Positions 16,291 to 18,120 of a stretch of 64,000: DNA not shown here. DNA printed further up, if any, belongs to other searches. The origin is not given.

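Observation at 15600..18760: MBL-fold sulfatase-like gene flanked by two directly repeated composite blocks of about 0.8 kb with the same module order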

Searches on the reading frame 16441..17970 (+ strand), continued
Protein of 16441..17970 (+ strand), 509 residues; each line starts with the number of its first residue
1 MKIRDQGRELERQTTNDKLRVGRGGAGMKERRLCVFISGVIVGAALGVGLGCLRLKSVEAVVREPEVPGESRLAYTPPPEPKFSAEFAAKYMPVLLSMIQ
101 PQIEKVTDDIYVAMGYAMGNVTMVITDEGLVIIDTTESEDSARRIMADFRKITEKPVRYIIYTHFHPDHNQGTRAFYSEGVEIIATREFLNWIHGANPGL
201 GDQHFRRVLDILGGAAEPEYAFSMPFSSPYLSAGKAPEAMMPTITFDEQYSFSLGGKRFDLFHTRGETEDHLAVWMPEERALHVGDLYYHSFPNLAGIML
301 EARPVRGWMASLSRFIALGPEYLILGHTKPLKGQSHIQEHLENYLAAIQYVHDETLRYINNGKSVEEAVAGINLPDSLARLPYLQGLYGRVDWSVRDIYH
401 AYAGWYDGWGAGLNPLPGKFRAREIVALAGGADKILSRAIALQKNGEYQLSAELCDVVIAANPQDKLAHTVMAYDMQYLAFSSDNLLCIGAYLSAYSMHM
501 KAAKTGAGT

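Call 67: find_encoding_contigs(protein=P0033, flank=10000, max_places=3)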
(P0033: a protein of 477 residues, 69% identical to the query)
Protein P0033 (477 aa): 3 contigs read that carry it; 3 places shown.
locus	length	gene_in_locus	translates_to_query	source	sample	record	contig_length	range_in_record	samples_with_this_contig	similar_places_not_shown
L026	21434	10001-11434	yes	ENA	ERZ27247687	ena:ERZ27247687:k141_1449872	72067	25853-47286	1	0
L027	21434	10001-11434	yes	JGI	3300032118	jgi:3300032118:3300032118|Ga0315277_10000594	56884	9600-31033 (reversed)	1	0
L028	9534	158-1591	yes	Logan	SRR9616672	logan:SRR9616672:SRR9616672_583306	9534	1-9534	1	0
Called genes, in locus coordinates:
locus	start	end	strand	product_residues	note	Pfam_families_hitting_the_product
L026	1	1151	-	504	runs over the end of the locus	PF07498:Rho_N, PF07497:Rho_RNA_bind, PF00006:ATP-synt_ab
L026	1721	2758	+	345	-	PF00022:Actin (weak), PF06723:MreB_Mbl, PF00012:HSP70, PF14450:FtsA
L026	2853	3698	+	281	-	PF04085:MreC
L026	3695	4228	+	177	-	-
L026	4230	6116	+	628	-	PF03717:PBP_dimer, PF00905:Transpeptidase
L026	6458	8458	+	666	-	PF00270:DEAD (weak), PF13307:Helicase_C_2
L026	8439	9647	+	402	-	PF07690:MFS_1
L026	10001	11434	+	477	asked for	PF00753:Lactamase_B, PF14863:Alkyl_sulf_dimr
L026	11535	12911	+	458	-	PF00206:Lyase_1, PF14698:ASL_C2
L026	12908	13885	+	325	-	-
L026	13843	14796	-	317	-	PF07238:PilZ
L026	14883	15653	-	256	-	PF08861:DUF1828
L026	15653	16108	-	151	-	PF22398:DUF6978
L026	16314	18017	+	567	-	PF03485:Arg_tRNA_synt_N, PF00750:tRNA-synt_1d, PF05746:DALR_1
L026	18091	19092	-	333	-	PF00149:Metallophos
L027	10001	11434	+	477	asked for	PF00753:Lactamase_B, PF14863:Alkyl_sulf_dimr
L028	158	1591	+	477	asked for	PF00753:Lactamase_B, PF14863:Alkyl_sulf_dimr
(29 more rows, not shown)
